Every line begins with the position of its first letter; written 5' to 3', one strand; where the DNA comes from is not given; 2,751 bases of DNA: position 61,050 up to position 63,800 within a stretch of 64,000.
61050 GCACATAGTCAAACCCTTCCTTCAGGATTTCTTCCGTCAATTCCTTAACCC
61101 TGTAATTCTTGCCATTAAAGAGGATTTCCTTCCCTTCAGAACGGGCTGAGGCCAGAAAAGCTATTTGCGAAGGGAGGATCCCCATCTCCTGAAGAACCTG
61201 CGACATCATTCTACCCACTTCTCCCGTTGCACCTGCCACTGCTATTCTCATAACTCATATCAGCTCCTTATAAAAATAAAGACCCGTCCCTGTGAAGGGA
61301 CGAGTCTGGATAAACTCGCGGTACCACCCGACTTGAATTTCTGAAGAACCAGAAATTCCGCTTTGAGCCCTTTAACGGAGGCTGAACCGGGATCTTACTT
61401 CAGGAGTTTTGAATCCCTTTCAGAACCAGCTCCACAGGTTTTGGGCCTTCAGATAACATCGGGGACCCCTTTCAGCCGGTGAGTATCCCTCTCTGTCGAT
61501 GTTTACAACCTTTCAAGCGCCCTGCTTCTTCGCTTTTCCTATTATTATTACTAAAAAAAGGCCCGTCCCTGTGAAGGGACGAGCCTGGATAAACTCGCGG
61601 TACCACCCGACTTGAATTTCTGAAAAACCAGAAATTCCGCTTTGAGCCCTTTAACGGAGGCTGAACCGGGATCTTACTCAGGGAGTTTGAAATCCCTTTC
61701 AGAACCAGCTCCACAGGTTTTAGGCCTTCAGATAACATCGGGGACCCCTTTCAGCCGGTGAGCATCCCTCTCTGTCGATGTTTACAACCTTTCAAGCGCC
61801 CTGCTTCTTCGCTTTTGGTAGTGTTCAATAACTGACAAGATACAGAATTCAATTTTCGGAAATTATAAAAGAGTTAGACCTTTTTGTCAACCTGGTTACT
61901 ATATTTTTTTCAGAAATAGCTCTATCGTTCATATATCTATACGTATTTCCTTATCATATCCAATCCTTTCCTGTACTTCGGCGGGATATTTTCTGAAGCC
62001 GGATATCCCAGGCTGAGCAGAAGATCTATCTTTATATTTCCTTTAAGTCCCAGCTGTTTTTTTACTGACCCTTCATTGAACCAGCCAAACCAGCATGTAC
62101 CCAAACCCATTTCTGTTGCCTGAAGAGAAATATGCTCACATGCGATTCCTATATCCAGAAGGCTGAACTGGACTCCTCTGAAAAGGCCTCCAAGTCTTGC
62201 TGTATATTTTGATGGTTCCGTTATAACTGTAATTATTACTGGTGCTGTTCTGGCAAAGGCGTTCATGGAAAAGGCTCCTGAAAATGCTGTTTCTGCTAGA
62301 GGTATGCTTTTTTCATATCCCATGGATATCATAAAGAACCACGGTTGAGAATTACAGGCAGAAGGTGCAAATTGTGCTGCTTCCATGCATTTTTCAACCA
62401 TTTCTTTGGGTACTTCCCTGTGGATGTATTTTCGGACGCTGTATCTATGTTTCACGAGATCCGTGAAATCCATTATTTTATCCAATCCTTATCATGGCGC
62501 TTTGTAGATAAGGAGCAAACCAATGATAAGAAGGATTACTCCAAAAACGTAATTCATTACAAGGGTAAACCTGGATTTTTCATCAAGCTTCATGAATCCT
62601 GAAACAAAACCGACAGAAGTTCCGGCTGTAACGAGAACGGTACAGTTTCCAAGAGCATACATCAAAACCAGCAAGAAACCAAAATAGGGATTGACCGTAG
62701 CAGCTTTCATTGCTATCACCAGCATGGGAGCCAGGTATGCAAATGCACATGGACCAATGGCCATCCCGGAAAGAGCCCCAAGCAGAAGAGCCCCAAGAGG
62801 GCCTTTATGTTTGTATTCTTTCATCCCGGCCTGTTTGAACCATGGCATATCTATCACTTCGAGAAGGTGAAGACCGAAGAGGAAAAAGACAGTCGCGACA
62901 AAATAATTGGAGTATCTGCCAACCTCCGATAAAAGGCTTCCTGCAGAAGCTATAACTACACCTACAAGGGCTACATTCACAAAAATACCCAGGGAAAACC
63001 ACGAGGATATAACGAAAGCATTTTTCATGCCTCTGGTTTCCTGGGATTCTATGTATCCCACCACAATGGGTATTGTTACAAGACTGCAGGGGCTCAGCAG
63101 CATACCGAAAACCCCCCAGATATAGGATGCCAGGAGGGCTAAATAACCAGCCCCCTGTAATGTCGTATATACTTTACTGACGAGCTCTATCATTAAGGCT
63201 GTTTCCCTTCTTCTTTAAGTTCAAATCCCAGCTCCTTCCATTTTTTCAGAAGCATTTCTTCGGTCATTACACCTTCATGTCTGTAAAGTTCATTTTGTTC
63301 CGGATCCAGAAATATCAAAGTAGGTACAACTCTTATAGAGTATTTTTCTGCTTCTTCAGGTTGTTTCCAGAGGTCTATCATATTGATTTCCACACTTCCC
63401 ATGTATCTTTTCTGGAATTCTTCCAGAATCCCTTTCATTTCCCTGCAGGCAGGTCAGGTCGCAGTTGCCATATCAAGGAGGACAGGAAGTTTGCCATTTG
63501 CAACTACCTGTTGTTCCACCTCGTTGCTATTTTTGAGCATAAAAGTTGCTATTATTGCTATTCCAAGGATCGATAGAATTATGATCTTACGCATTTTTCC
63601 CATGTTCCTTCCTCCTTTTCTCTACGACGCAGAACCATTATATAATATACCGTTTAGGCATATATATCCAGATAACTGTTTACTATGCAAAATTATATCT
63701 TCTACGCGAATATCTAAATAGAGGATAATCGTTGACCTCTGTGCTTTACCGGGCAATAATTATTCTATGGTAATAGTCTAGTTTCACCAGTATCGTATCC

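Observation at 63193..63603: Thioredoxin-like gene with U-P-A-C motif hidden by an in-frame UGA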

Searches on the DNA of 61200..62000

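Call 73: search_rna_families(source=window, start=61200, end=62000, threshold=evalue, max_evalue=1)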
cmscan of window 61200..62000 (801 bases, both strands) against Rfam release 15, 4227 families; matches with E-value up to 1: 5.
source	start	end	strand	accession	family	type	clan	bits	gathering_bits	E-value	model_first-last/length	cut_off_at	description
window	61572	61818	-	RF00230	T-box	Cis-reg; leader;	-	62.4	93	4.5e-13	1-219/219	no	T-box leader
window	61293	61539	-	RF00230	T-box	Cis-reg; leader;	-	62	93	5.7e-13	1-219/219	no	T-box leader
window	61558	61646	-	RF00014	DsrA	Gene; sRNA;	-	25.4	60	0.02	1-85/85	no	DsrA RNA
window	61295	61319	-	RF02517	mir-1017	Gene; miRNA;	-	19.9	50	0.28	1-71/71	no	mir-1017 microRNA precursor family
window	61553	61671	-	RF02837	anti-hemB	Gene; sRNA;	-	15.2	49.5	0.95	1-81/81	no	Burkholderia RNA 7 (anti-hemB)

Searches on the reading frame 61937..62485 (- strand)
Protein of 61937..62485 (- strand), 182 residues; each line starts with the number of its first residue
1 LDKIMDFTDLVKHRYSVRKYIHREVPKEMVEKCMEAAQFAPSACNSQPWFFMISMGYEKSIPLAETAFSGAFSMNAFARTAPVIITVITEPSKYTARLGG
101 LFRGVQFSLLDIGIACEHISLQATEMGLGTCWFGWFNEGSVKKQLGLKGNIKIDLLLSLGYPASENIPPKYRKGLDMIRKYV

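Call 6: search_protein_families(library=pfam, proteins=[window:61937-62485:-], max_evalue=0.01)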
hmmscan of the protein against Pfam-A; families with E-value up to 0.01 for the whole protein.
window:61937-62485:- (182 aa): 2 families
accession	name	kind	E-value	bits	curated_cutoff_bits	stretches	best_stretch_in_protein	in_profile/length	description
PF00881.29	Nitroreductase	-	1.5e-28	100.5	23.5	1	11-161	1-167/167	Nitroreductase family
PF14512.11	TM1586_NiRdase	-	9.4e-17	61.8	27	2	111-180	83-150/215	Putative TM nitroreductase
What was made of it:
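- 61937..62485 (-): Nitroreductase-family gene, third gene of the unit in this lineage only (accessory). PF00881 1.5e-28 (call 6).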

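Call 30: search_protein_families(library=ncbifam, proteins=[window:61937-62485:-], max_evalue=0.001)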
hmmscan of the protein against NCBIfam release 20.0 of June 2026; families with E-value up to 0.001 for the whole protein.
window:61937-62485:- (182 aa): 9 families
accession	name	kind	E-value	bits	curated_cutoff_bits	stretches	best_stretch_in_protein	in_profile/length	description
TIGR02476.1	BluB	equivalog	1e-14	54.4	150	2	6-52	8-54/205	5,6-dimethylbenzimidazole synthase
NF008275.0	PRK11053.1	equivalog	2.4e-10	40.3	227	1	5-76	1-72/217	oxygen-insensitive NAD(P)H nitroreductase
TIGR03605.1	antibiot_sagB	domain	1.6e-08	34.2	78.4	1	67-150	80-161/173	SagB family peptide dehydrogenase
NF047509.1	Rv3131_FMN_oxido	subfamily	1e-07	31.8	199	0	33-54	2-23/319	Acg family FMN-binding oxidoreductase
NF003768.0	PRK05365.1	equivalog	3.4e-07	30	152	1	10-102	17-105/200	malonic semialdehyde reductase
NF009810.0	PRK13294.1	equivalog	3.3e-05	23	304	0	11-53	258-300/449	coenzyme F420-0:L-glutamate ligase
TIGR03553.1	F420_FbiB_CTERM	equivalog_domain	8.7e-05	22.3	249.55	0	11-53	3-45/194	F420 biosynthesis protein FbiB, C-terminal domain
NF008033.1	PRK10765.1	equivalog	0.00027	20.5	223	0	9-45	6-42/240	oxygen-insensitive NADPH nitroreductase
NF005901.0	PRK07877.1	equivalog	0.00094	17.5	476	0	20-53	367-400/722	Rv1355c family protein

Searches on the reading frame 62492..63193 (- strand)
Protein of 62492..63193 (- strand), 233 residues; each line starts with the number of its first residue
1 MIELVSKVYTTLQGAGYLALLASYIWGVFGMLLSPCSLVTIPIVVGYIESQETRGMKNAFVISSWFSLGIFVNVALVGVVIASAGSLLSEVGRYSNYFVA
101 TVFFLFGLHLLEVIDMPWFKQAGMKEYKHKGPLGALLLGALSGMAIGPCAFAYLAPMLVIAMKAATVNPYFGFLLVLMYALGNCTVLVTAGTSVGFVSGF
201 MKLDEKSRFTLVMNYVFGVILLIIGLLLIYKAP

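Call 6: search_protein_families(library=pfam, proteins=[window:62492-63193:-], max_evalue=0.01)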
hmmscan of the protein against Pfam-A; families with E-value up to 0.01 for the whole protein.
window:62492-63193:- (233 aa): 1 family
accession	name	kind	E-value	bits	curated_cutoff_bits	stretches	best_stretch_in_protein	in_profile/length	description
PF02683.22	DsbD_TM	-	1.4e-16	60.9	27.1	1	29-229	13-215/219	Cytochrome C biogenesis protein transmembrane domain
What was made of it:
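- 62492..63193 (-): ccdA (DsbD_TM family, 233 aa). Its ATG shares one base with the TAA of the selenoprotein gene. Cys36 (SPC) and Cys149 (GPC) are present. PF02683 1.4e-16 (call 6).
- On CcdA / DsbD transmembrane electron transporter (neighbour gene): 60.9 bits against 27.1 (call 6).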

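Call 30: search_protein_families(library=ncbifam, proteins=[window:62492-63193:-], max_evalue=0.001)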
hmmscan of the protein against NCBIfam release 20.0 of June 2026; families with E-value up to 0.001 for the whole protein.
window:62492-63193:- (233 aa): 3 families
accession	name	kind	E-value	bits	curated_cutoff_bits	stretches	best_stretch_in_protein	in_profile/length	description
NF001419.0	PRK00293.1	subfamily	6e-08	31.7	330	1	19-229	171-382/574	protein-disulfide reductase DsbD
NF045694.1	seleno_TsoB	exception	1.7e-07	29.7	805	1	10-221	174-383/572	rhodanese/DsbD fusion-like selenoprotein TsoB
NF003243.0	PRK04201.1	equivalog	0.00075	18.8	252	1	58-116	35-93/266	zinc transporter ZupT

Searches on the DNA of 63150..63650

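Call 52: search_rna_families(source=window, start=63150, end=63650, threshold=evalue, max_evalue=10)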
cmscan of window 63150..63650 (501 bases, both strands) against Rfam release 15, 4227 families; matches with E-value up to 10: 3.
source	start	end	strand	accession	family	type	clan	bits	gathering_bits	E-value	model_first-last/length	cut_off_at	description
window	63296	63449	+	RF01983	Pinc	Gene; lncRNA;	-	18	60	1.2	1-154/154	no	Pregnancy induced noncoding RNA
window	63550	63623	-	RF01932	bxd_4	Gene; lncRNA;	-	16.3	40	1.7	38-106/106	no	Bithoraxoid conserved region 4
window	63343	63455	-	RF01932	bxd_4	Gene; lncRNA;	-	13.5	40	6.5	1-106/106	no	Bithoraxoid conserved region 4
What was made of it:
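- Tried and rejected: A permissive scan of 63150-63650 gave only chance-level lncRNA hits (call 52).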

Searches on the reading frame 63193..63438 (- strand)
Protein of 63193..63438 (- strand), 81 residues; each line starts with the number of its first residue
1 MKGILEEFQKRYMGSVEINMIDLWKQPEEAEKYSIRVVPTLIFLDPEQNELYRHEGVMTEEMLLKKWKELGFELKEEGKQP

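Call 27: find_related_loci(query=A2, collection=metagenome_contigs, flank=3000)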
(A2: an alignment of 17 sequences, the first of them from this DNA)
Query A2 (81 aa) in metagenome_contigs; peptide patterns used: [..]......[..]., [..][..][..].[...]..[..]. (x = any residue, [..] = any of these).
72 stretches matched a pattern; 28 encode a relative of the query (tblastn E <= 1e-3); 28 distinct loci.
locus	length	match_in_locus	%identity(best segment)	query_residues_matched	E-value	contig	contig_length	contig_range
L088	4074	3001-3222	65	1-74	1e-29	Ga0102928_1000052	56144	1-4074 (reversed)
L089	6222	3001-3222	65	1-74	1e-29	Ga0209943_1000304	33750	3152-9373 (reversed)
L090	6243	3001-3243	57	1-81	8e-29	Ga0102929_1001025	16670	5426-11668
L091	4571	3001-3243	57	1-81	8e-29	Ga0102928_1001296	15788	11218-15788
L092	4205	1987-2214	63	1-76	5e-28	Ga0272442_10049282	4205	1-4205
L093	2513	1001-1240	58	1-80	6e-28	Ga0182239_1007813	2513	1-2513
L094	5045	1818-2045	63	1-76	5e-28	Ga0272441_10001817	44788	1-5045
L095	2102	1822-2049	61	1-76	1e-26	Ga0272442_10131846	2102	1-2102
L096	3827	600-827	55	1-76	9e-26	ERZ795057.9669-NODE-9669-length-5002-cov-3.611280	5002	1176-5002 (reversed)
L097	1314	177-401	49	1-76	8e-19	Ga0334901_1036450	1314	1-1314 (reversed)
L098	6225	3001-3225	49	1-76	3e-18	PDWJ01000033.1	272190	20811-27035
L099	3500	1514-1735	38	1-74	1e-16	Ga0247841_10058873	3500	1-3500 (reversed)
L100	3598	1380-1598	47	1-74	1e-16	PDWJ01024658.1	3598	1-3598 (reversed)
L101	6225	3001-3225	37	1-73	3e-9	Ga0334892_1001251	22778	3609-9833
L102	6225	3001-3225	37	1-73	3e-9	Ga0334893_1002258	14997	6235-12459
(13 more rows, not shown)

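Call 71: find_encoding_contigs(protein=window:63193-63438:-, flank=10000, max_places=3)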
Protein window:63193-63438:- (81 aa): 1 contig read that carries it; 1 place shown.
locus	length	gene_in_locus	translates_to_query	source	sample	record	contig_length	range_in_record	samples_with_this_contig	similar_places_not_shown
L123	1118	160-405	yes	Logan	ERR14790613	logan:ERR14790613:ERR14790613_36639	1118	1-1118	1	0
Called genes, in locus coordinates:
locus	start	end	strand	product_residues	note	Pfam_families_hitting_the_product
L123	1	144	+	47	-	?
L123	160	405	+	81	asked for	PF00085:Thioredoxin (weak), PF07689:KaiB (weak), PF13098:Thioredoxin_2 (weak)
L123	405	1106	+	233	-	PF02683:DsbD_TM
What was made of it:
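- Tried and rejected: The window's exact 81-aa fragment exists only on one 1.1 kb Logan contig (call 71), so the source genome was not identified.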
